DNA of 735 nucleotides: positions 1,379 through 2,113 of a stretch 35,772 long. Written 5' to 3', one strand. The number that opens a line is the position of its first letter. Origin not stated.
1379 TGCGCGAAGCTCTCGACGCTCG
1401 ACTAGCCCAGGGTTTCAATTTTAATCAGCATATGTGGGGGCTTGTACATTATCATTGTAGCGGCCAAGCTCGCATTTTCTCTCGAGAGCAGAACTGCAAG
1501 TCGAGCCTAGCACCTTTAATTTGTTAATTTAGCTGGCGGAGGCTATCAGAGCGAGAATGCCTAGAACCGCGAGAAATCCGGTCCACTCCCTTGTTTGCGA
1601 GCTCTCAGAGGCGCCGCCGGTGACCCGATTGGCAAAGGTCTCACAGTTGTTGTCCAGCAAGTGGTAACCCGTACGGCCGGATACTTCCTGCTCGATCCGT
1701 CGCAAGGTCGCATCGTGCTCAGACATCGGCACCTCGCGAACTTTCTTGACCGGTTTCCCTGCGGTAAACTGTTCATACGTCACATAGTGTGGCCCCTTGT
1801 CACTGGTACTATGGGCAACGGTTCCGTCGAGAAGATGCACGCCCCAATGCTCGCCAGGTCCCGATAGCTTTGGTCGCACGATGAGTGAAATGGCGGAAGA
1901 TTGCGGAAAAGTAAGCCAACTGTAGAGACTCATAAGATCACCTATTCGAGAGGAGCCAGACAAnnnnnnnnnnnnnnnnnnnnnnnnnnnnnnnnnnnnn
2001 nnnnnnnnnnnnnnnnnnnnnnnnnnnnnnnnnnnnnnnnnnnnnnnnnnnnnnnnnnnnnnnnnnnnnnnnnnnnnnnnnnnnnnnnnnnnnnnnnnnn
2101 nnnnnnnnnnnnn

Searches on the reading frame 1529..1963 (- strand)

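Call 51: search_protein_families(library=pfam, proteins=[window:1529-1963:-], max_evalue=0.001)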
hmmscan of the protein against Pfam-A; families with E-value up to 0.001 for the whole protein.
window:1529-1963:- (144 aa): 2 families
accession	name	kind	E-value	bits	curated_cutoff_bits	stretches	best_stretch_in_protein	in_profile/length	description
PF04970.19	LRAT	-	2.2e-08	34.8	24.3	1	80-118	81-118/120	Lecithin retinol acyltransferase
PF05903.20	Peptidase_C97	-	0.00016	22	29.2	1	77-116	81-119/151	PPPDE putative peptidase domain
